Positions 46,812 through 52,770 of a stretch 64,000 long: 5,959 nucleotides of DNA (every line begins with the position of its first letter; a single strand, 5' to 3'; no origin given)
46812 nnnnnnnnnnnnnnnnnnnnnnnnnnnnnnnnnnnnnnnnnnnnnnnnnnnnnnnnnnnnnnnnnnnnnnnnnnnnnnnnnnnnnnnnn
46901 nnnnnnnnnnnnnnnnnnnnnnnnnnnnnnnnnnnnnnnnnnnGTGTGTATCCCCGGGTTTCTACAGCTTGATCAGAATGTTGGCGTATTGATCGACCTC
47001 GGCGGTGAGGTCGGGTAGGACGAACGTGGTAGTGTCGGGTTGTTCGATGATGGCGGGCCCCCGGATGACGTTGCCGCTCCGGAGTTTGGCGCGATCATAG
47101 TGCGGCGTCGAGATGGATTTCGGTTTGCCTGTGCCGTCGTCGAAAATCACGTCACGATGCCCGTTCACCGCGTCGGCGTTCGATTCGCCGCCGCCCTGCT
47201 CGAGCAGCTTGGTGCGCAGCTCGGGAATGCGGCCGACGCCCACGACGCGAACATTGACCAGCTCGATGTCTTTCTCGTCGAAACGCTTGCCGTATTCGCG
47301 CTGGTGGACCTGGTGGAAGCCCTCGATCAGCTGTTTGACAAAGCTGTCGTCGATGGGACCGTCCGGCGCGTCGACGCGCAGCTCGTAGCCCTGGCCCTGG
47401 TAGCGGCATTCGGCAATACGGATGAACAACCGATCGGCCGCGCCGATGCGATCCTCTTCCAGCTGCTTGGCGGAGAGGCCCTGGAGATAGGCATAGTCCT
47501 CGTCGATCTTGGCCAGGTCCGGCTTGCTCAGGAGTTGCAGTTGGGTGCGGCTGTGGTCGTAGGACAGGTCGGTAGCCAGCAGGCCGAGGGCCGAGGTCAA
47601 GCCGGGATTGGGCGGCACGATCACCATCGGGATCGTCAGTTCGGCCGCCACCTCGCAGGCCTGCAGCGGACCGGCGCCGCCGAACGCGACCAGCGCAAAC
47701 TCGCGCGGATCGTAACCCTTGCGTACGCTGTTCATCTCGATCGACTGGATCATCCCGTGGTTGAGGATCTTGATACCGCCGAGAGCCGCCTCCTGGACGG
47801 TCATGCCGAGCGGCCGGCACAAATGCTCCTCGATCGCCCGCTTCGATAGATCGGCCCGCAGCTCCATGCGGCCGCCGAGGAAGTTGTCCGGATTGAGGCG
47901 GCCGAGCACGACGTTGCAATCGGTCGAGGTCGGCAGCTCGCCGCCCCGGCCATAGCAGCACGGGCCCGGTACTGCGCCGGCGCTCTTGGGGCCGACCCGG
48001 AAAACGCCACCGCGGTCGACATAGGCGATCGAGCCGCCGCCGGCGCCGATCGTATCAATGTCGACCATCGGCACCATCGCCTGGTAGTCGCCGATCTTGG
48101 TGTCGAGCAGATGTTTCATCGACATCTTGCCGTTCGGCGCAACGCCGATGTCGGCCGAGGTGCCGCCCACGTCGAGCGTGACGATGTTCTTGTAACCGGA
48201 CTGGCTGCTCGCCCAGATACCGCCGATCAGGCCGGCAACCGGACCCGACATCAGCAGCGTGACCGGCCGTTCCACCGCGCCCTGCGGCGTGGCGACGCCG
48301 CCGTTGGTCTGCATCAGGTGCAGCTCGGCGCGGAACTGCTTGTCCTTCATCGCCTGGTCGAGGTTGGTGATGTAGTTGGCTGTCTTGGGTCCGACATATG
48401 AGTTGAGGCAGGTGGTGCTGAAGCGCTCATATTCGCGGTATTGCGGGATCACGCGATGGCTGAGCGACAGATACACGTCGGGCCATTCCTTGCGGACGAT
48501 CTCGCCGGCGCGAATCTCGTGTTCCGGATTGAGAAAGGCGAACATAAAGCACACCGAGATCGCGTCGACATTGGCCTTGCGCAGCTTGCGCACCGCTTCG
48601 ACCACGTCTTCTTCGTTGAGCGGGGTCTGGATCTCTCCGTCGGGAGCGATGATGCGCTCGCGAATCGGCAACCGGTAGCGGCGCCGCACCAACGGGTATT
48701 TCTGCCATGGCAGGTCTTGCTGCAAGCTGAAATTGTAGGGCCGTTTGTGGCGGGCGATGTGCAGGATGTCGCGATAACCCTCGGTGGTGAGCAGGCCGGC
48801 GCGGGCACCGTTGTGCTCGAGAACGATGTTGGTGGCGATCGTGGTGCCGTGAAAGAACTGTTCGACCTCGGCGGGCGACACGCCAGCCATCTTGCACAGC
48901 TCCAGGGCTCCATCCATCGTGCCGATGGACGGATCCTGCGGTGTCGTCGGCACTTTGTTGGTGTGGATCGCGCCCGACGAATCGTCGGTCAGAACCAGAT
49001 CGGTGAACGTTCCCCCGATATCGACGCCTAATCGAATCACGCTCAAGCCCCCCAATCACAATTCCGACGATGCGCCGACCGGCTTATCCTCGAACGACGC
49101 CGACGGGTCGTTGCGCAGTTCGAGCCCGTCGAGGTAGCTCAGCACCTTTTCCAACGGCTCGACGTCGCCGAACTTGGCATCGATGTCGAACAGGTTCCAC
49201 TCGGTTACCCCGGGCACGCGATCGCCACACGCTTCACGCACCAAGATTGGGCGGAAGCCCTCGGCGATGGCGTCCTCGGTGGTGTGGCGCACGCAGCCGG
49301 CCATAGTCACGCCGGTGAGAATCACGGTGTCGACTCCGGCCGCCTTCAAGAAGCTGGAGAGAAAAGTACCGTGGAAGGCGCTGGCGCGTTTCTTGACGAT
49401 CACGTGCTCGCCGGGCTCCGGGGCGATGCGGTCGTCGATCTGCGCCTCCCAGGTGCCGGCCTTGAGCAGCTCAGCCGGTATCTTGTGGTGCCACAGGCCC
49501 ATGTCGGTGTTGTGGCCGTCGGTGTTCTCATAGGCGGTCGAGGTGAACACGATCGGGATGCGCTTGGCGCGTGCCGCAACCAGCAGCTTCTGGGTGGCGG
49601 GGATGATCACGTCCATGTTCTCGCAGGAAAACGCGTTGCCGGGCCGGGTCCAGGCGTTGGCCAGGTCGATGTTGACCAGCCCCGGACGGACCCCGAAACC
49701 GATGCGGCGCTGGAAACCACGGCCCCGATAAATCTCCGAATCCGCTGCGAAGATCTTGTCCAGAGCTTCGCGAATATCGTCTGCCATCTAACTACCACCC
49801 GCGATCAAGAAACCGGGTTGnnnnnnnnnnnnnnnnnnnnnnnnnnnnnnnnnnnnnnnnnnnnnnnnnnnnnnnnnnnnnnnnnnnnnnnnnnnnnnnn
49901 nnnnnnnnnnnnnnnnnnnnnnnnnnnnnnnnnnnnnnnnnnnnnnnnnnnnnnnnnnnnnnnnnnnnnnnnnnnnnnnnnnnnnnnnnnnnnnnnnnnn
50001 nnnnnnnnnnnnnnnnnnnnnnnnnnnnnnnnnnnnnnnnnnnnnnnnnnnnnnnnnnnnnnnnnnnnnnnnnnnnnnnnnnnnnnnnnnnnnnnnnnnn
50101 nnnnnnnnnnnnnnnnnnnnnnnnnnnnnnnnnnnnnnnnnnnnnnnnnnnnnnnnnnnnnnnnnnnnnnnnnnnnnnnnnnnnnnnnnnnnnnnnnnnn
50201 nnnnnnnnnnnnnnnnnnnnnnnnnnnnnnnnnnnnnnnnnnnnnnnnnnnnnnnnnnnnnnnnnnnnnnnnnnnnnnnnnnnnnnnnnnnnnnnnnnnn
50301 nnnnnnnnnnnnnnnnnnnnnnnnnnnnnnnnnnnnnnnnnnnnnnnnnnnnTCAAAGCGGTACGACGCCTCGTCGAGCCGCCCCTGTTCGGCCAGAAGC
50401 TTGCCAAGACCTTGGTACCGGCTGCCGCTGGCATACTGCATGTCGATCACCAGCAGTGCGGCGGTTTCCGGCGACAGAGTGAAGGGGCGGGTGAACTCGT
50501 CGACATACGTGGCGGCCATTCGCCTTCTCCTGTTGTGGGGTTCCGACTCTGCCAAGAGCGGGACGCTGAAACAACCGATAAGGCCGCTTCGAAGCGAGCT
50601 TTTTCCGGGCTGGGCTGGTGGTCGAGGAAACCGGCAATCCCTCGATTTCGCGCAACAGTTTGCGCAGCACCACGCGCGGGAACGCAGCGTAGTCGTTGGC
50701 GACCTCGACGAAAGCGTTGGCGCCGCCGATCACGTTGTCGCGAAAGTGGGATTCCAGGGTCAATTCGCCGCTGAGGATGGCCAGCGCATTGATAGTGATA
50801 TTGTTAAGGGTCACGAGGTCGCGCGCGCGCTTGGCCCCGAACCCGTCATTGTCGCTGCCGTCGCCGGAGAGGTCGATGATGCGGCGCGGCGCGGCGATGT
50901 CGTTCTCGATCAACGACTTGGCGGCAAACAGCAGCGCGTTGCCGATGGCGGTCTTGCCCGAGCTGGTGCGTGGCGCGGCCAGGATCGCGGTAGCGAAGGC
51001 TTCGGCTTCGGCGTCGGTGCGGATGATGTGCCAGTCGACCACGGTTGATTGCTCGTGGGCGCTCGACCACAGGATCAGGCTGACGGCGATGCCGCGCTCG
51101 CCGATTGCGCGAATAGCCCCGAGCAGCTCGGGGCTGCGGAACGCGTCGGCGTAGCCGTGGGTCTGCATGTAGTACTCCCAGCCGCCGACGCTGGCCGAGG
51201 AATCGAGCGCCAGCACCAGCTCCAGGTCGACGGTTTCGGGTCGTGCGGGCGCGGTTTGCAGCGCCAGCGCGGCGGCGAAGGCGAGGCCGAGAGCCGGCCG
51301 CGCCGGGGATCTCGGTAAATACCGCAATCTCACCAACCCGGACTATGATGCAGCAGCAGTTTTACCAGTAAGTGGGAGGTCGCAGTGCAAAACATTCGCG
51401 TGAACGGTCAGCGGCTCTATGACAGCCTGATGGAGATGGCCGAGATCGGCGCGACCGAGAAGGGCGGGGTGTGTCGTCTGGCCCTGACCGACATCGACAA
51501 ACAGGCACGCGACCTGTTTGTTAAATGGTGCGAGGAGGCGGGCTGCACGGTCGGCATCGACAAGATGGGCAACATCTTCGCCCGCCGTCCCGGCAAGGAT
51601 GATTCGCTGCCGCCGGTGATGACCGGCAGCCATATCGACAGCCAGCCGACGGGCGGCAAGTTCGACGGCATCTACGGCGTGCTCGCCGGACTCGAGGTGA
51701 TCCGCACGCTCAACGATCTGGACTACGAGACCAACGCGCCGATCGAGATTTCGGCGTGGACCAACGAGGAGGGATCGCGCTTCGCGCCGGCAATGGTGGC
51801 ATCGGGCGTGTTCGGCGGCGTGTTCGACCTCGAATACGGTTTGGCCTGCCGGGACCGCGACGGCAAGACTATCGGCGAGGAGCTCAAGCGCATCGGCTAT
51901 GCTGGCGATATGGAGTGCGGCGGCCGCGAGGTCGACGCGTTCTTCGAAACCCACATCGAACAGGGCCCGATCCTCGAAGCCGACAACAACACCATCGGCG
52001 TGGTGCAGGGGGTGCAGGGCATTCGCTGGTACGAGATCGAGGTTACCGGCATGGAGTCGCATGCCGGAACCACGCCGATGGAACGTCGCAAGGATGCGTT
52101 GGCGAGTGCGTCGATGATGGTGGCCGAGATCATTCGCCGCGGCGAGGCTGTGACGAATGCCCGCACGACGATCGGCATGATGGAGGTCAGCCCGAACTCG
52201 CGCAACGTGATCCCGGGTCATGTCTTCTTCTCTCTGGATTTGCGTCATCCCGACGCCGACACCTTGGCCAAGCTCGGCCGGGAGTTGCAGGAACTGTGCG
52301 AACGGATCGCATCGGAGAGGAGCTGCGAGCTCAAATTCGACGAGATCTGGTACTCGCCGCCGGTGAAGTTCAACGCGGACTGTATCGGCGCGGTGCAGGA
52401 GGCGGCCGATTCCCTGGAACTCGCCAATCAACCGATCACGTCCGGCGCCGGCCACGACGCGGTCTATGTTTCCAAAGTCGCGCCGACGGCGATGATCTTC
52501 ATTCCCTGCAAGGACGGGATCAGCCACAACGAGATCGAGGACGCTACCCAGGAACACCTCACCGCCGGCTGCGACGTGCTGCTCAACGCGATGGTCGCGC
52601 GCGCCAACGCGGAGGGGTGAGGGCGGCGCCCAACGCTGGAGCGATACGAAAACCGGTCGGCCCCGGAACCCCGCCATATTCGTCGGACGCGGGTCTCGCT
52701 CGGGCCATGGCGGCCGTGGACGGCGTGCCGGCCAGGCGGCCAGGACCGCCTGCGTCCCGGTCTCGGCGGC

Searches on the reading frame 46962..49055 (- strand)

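Call 25: search_protein_families(library=pfam, proteins=[window:46962-49055:-], max_evalue=0.00001)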
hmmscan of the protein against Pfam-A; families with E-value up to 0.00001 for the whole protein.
window:46962-49055:- (697 aa): 3 families
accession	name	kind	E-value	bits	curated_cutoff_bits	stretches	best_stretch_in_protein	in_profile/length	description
PF01968.24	Hydantoinase_A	-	1.2e-83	281.2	22.9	1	211-500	1-290/291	Hydantoinase/oxoprolinase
PF05378.19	Hydant_A_N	-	2.2e-48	164.7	25.2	1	8-190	1-175/176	Hydantoinase/oxoprolinase N-terminal region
PF19278.4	Hydant_A_C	-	2.7e-11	43.7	21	1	516-690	13-185/193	Hydantoinase/oxoprolinase C-terminal domain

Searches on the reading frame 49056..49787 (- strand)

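Call 26: search_protein_families(library=pfam, proteins=[window:49056-49787:-], max_evalue=0.00001)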
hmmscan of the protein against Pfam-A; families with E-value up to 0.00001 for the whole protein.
window:49056-49787:- (243 aa): 1 family
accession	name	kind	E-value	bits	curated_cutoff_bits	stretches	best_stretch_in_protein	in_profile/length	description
PF00857.26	Isochorismatase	-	1.9e-33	116.4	27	1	37-209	3-170/175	Isochorismatase domain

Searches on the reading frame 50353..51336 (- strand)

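Call 26: search_protein_families(library=pfam, proteins=[window:50353-51336:-], max_evalue=0.00001)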
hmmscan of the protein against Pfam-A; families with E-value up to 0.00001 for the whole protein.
window:50353-51336:- (327 aa): 1 family
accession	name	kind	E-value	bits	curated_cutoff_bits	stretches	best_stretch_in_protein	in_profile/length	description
PF06707.17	DUF1194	-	3.9e-61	206.3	27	1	36-233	2-204/206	Protein of unknown function (DUF1194)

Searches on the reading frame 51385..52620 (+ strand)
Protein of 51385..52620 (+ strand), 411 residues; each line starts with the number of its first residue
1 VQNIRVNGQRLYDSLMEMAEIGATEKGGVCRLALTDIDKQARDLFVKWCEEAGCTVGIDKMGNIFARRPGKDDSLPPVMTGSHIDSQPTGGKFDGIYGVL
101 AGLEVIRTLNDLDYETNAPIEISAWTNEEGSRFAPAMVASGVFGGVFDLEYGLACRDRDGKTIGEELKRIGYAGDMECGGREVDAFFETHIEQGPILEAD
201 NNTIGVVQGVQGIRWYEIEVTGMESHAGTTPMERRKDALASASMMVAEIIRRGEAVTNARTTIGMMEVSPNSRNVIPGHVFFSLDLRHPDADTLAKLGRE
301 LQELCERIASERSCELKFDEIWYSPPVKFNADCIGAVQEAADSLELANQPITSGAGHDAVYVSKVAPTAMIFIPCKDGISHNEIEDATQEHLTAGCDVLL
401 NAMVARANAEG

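Call 26: search_protein_families(library=pfam, proteins=[window:51385-52620:+], max_evalue=0.00001)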
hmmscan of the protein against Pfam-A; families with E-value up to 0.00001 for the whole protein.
window:51385-52620:+ (411 aa): 2 families
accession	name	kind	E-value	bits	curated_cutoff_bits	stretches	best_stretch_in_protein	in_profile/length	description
PF01546.33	Peptidase_M20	-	2.4e-27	96.7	24.6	1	80-403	2-204/206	Peptidase family M20/M25/M40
PF07687.19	M20_dimer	-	1.3e-07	32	21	1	209-310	2-104/107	Peptidase dimerisation domain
